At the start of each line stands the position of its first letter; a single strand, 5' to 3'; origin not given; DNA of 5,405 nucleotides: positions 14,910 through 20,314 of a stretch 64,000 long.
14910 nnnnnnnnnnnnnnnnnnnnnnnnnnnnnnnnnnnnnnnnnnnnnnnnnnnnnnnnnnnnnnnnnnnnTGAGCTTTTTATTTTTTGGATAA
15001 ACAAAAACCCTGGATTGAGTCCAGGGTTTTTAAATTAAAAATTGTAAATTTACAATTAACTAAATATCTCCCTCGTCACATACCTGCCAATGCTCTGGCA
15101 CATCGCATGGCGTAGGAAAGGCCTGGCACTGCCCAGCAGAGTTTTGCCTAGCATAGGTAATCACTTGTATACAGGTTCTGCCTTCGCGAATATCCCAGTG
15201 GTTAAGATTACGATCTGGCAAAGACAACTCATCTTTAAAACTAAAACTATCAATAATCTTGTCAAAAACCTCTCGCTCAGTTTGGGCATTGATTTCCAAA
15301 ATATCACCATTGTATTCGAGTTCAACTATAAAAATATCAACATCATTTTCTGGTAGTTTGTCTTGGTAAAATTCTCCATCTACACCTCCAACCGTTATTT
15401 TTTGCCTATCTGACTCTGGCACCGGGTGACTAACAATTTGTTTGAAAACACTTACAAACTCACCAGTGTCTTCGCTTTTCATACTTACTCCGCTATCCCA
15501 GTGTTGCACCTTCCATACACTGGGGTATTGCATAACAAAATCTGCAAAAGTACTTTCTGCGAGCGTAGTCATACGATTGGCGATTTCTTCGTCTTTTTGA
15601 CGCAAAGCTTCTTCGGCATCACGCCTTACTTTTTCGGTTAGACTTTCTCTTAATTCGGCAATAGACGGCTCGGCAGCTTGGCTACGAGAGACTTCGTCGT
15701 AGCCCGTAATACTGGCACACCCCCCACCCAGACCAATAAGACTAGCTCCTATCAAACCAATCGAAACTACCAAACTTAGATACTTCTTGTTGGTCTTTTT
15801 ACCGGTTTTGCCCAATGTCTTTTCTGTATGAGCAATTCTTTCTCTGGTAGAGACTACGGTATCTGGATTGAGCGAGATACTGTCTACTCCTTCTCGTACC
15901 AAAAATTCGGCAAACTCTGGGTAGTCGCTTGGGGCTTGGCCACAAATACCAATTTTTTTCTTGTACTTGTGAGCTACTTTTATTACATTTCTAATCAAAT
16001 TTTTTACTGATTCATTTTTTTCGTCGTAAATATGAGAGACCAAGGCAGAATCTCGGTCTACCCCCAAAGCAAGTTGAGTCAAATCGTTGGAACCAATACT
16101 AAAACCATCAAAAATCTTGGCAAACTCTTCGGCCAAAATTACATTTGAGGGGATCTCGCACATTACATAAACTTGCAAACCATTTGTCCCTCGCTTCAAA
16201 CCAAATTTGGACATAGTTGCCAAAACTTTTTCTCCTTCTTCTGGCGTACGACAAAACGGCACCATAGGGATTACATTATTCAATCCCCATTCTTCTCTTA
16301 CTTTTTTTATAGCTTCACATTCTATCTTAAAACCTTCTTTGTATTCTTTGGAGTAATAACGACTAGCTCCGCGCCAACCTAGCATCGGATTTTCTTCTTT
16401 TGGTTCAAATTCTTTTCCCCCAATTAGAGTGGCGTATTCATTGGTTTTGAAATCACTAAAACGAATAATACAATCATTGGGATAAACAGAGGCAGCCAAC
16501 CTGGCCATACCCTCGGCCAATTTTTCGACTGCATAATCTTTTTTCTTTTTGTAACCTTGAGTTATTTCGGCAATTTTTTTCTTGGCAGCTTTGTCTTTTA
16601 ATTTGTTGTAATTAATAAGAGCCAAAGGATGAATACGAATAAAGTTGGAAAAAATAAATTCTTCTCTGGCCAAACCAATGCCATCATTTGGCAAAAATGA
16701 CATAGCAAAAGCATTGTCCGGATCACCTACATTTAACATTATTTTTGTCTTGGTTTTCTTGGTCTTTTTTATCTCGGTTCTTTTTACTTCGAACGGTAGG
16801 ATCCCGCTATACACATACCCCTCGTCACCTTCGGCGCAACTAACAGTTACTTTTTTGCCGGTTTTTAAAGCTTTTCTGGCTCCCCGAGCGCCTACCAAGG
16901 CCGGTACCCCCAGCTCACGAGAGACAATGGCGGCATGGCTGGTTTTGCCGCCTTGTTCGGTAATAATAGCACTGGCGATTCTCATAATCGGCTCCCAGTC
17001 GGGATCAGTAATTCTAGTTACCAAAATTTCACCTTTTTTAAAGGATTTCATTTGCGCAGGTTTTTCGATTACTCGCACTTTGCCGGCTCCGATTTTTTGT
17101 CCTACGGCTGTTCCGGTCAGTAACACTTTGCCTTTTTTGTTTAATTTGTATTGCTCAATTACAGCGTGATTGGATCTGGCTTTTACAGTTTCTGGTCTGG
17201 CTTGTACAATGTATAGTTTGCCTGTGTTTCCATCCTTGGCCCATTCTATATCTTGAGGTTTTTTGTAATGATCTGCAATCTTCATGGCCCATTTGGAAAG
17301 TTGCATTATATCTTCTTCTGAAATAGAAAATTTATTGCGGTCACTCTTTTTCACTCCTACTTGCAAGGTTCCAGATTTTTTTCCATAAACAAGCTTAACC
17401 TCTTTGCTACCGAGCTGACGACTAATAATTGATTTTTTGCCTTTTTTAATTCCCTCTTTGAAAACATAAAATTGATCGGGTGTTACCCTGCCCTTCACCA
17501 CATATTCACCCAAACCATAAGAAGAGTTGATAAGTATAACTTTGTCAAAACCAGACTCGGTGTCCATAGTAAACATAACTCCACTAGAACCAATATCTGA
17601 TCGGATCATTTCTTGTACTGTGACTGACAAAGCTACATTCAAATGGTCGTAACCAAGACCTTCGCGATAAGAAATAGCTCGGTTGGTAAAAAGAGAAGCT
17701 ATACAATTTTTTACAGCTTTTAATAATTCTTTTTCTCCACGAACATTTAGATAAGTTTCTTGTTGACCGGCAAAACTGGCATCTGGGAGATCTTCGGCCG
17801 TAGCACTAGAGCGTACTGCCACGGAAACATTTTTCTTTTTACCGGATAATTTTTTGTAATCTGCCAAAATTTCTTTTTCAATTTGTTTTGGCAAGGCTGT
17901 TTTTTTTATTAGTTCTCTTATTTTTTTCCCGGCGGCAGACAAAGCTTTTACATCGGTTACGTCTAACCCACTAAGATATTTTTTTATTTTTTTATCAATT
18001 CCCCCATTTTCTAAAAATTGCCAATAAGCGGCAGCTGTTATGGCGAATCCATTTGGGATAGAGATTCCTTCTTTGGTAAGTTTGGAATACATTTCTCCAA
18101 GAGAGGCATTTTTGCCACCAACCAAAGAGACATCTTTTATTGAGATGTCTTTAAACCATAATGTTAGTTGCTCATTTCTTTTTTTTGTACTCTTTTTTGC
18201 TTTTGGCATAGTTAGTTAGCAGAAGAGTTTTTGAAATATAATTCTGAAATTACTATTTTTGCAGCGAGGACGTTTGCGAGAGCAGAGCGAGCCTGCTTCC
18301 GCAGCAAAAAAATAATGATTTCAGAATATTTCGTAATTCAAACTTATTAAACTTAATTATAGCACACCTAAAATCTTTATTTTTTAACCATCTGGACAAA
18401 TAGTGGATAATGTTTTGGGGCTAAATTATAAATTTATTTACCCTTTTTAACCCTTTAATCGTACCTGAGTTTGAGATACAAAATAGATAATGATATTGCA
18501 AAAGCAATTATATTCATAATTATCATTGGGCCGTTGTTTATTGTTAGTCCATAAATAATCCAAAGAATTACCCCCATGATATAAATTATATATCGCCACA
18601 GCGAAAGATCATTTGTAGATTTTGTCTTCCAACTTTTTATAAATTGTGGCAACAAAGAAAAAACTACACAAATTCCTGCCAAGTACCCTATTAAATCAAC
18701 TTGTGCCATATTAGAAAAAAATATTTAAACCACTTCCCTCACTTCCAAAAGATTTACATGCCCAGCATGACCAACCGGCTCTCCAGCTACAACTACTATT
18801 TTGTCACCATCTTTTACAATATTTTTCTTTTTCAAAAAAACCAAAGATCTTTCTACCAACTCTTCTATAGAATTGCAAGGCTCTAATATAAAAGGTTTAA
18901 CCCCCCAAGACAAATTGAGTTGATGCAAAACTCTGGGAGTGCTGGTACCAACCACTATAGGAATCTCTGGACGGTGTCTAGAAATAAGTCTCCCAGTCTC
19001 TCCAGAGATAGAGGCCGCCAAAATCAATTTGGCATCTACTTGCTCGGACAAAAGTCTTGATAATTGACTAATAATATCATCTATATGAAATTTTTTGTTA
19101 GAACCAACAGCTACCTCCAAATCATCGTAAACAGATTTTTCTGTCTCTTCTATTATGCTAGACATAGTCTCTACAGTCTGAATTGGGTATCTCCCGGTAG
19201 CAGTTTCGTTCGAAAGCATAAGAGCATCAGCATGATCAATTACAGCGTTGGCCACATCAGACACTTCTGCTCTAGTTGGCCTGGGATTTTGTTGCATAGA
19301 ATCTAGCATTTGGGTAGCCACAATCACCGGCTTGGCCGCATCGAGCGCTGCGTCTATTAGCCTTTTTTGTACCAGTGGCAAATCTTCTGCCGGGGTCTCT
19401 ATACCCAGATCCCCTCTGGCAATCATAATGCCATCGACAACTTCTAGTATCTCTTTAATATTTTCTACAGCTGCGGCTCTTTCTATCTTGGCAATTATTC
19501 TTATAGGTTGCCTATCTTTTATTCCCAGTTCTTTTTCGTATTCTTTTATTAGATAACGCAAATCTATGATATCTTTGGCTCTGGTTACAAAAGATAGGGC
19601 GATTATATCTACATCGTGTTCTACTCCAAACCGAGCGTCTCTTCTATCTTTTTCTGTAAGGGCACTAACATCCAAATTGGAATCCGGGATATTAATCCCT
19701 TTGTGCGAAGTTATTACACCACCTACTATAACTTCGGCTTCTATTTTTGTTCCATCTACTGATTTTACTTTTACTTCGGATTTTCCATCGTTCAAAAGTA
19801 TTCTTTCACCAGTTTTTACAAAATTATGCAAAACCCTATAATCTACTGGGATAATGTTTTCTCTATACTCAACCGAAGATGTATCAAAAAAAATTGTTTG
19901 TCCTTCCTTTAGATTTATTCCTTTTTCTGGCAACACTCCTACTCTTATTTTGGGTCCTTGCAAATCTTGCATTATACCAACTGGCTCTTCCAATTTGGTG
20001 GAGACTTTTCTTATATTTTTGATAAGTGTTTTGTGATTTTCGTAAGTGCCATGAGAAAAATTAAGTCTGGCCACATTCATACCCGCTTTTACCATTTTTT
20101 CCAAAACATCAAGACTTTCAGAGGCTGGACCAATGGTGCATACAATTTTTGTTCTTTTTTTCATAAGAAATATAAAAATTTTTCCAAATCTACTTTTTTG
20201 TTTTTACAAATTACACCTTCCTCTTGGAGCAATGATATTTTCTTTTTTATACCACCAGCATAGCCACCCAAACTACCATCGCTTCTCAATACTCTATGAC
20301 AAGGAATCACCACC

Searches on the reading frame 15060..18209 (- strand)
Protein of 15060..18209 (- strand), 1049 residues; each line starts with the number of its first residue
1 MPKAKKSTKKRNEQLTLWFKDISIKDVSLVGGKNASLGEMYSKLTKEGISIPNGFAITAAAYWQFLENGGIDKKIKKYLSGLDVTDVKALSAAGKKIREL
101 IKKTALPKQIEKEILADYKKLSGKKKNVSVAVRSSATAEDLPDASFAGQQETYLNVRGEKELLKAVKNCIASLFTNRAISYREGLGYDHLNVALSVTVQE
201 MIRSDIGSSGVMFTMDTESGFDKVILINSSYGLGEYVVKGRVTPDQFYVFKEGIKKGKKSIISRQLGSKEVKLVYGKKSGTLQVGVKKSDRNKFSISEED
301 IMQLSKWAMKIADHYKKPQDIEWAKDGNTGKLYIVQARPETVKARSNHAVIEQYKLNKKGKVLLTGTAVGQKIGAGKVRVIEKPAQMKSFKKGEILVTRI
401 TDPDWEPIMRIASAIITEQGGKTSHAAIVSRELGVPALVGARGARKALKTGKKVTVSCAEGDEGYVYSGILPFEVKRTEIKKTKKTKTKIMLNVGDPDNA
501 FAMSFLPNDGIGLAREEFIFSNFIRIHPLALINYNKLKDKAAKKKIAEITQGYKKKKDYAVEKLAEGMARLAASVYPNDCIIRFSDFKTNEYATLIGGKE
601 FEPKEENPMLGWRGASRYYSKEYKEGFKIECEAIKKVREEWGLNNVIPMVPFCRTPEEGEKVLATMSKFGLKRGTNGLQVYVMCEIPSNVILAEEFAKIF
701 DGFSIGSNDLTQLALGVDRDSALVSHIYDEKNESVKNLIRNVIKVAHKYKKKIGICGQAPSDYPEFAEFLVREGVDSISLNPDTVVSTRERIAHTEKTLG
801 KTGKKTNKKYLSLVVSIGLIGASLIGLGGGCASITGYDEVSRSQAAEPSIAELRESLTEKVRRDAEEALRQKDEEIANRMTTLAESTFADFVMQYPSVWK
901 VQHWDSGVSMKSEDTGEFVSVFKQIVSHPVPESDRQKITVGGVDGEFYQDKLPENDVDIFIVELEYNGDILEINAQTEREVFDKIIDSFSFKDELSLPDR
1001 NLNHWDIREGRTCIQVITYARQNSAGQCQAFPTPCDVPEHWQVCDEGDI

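Call 10: search_protein_families(library=pfam, proteins=[window:15060-18209:-], max_evalue=0.001)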
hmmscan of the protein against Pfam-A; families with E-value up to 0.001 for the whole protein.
window:15060-18209:- (1049 aa): 3 families
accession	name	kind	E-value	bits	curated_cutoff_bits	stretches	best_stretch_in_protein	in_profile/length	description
PF01326.24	PPDK_N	-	1.1e-122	409.9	27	1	28-354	2-324/328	Pyruvate phosphate dikinase, AMP/ATP-binding domain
PF02896.24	PEP-utilizers_C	-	7.4e-62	209.6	22.8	1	479-796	11-292/293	PEP-utilising enzyme, PEP-binding domain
PF00391.29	PEP-utilizers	-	9.2e-25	86.5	23.1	1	390-461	1-72/72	PEP-utilising enzyme, mobile domain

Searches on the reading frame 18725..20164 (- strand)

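Call 10: search_protein_families(library=pfam, proteins=[window:18725-20164:-], max_evalue=0.001)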
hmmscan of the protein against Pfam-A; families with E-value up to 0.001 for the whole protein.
window:18725-20164:- (479 aa): 3 families
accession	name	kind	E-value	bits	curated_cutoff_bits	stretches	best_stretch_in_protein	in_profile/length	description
PF00224.27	PK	-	5.7e-117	390.9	30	1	3-331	2-328/328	Pyruvate kinase, barrel domain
PF02887.21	PK_C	-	3.8e-29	101.5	28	1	365-475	3-113/114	Pyruvate kinase, alpha/beta domain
PF03328.21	HpcH_HpaI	-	2.6e-07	30.6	25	1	178-253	79-154/221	HpcH/HpaI aldolase/citrate lyase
